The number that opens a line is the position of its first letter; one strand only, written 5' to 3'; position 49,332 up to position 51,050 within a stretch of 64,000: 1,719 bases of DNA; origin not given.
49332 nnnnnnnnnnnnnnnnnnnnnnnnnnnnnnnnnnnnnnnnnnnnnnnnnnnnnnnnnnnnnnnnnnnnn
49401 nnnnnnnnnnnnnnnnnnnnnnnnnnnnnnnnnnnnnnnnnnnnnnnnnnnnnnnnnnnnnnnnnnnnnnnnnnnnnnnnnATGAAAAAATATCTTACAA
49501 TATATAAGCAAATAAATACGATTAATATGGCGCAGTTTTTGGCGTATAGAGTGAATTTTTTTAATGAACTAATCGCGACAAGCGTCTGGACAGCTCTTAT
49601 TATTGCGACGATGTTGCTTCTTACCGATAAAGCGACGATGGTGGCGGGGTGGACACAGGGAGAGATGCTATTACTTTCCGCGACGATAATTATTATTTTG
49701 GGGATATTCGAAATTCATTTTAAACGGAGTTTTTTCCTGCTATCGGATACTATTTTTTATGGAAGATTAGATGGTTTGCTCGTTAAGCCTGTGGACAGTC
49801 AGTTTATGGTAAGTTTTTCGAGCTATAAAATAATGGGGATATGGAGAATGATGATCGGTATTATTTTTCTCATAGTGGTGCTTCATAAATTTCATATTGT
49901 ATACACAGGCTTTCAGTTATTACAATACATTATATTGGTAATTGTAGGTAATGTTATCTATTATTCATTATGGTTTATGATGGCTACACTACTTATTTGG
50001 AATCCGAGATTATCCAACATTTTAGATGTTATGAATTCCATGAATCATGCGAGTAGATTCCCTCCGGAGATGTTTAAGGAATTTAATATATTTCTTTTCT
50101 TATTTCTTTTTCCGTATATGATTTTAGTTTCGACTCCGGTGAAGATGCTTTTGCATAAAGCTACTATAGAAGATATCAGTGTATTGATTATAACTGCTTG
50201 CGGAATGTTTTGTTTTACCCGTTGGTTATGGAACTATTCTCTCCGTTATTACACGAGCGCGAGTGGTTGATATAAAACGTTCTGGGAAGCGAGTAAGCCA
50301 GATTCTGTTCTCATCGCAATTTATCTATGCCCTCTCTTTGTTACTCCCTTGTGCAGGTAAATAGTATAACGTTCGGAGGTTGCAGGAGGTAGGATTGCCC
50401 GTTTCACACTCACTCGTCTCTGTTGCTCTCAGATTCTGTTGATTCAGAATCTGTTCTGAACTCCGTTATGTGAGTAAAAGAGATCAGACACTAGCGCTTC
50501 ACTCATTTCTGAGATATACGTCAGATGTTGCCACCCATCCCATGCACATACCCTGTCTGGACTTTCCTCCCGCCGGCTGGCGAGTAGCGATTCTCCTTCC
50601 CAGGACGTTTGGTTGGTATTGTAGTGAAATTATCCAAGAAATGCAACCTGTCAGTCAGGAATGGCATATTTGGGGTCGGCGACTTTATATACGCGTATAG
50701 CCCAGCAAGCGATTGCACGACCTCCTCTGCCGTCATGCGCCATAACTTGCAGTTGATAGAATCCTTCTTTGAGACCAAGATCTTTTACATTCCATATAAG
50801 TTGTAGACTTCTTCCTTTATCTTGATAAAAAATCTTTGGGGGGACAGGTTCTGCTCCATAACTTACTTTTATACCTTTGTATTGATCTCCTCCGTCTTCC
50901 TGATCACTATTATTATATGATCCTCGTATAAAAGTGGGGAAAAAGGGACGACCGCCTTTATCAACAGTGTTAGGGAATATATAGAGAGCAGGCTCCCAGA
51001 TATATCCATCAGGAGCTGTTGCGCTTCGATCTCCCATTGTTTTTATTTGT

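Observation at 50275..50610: Unannotated RNase P RNA (rnpB) on the minus strand between the ABC-2 permease and an exported protein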

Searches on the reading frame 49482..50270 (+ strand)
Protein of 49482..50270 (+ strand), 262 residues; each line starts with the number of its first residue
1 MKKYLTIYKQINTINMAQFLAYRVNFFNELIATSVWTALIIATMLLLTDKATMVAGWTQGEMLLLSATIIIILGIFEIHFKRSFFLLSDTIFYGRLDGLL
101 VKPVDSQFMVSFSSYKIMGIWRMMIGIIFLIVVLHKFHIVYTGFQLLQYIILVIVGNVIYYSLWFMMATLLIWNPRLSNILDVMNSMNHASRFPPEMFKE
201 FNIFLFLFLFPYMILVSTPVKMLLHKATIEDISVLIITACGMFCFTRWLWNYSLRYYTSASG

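Call 9: find_encoding_contigs(protein=window:49482-50270:+, flank=6000, max_places=6)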
Protein window:49482-50270:+ (262 aa): no gene with exactly this product is on record in the collection.

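Call 10: search_protein_families(library=pfam, proteins=[window:49482-50270:+])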
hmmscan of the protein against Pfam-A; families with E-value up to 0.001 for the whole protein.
window:49482-50270:+ (262 aa): 1 family
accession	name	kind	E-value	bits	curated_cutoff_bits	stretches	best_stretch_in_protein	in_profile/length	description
PF06182.17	ABC2_membrane_6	-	1.9e-34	119.9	22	1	36-261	3-229/229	ABC-2 family transporter protein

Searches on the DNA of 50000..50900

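Call 3: search_rna_families(source=window, start=50000, end=50900, threshold=evalue, max_evalue=10, show_alignments=5)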
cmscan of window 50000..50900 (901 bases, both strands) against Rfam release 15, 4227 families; matches with E-value up to 10: 7.
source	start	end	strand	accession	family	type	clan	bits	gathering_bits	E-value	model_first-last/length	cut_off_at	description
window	50282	50603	-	RF00373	RNaseP_arch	Gene; ribozyme;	CL00002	64.3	84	2e-17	1-288/288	no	Archaeal RNase P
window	50427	50514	-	RF01202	sn2991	Gene; snRNA; snoRNA; CD-box;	-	19.3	60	1.4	1-98/98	no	Small nucleolar RNA sn2991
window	50471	50491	+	RF03092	Ocean-VII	Gene; sRNA;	-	17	53.5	0.034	1-41/41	no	Ocean-VII RNA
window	50061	50147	+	RF00611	SNORD111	Gene; snRNA; snoRNA; CD-box;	-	16.6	46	8.9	1-89/89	no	Small nucleolar RNA SNORD111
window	50134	50167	+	RF01300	snoU49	Gene; snRNA; snoRNA; CD-box;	CL00062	14.9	35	7.5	1-65/65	no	Small nucleolar RNA U49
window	50609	50657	+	RF02922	RAGATH-32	Cis-reg;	-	12.6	41.8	5.1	1-78/78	no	RAGATH-32 RNA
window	50758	50833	+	RF00065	snoR9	Gene; snRNA; snoRNA; CD-box;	CL00132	11.3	90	8.1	1-128/128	no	Small nucleolar RNA snoR9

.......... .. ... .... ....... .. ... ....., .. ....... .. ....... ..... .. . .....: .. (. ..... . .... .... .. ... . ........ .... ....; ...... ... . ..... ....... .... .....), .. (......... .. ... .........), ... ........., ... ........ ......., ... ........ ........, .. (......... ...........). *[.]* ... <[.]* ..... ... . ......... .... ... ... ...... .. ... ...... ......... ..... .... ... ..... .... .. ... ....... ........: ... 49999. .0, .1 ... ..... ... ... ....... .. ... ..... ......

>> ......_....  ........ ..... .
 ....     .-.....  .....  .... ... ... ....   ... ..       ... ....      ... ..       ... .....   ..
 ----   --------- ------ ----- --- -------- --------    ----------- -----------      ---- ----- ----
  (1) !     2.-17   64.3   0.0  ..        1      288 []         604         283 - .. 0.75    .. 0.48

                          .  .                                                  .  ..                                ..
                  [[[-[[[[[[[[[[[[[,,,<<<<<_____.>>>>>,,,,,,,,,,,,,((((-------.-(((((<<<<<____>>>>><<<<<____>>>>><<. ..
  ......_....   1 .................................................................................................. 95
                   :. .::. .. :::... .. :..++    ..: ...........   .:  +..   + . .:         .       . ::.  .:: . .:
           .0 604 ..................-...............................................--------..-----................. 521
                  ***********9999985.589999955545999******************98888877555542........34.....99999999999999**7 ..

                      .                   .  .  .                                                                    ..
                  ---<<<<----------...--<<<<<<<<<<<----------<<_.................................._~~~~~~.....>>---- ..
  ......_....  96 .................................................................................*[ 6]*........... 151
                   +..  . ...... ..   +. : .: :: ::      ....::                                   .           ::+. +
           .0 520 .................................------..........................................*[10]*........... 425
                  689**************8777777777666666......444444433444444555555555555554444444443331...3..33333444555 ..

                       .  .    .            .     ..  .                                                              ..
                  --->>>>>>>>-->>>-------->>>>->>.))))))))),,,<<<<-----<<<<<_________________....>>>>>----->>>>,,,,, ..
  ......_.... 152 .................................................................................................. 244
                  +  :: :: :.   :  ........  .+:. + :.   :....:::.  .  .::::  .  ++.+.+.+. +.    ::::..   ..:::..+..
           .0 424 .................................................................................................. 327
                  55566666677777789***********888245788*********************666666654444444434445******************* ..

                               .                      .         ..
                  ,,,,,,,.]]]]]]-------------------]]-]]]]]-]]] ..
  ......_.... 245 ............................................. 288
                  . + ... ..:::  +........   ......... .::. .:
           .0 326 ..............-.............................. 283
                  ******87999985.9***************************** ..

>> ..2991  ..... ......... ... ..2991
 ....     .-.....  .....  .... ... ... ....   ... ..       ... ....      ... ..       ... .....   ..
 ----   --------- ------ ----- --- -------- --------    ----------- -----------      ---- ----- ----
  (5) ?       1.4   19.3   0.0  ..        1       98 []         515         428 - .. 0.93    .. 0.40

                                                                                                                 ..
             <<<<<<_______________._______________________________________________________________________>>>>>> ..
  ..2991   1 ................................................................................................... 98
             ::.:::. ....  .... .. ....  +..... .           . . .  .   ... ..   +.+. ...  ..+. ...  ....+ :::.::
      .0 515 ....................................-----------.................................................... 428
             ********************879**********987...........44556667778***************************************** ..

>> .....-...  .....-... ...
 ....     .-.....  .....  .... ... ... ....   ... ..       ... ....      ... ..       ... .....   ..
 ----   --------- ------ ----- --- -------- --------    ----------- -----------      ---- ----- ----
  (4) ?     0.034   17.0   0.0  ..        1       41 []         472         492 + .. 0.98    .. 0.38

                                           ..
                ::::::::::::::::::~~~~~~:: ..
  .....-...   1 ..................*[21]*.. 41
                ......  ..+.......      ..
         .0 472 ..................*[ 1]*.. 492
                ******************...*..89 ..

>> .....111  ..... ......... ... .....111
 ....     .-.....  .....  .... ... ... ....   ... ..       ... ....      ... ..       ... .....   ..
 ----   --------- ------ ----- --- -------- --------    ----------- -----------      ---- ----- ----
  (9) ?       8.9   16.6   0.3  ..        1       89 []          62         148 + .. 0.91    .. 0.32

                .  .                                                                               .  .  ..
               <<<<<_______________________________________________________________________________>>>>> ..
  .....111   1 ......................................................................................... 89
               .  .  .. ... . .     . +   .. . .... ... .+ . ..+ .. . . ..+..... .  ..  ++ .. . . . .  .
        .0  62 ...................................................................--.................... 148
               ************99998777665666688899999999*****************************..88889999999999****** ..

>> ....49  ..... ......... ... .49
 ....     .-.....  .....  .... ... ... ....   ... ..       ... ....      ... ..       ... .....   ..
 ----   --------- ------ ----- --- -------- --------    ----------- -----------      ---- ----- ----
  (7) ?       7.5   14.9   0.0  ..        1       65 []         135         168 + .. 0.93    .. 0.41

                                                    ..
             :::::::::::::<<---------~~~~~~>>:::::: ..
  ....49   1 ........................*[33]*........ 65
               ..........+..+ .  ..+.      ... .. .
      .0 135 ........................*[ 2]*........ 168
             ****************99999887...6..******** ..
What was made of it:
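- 50282..50603 (-): RNase P RNA (rnpB), conserved extent, 322 nt. Full-length match to RF00373 (model 1-288/288), 64.3 bits, E = 2e-17 (call 3).
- On RNase P RNA (Rfam clan CL00002): The best is RF00373 at 64.3 bits against 84 (call 3).
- On Archaeal type A (RF00373): The score is 64.3, below 84 (call 3).
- Checked: The conserved RNA is 50282-50603, 322 nt, which is also the full-length Rfam match (call 3).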

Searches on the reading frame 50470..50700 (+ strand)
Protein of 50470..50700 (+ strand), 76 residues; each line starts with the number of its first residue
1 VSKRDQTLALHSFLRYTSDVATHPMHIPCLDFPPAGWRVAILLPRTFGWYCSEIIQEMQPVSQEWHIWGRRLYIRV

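Call 45: search_protein_families(library=pfam, proteins=[window:50470-50700:+], max_evalue=1)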
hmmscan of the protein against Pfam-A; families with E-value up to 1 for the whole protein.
window:50470-50700:+ (76 aa): 0 families
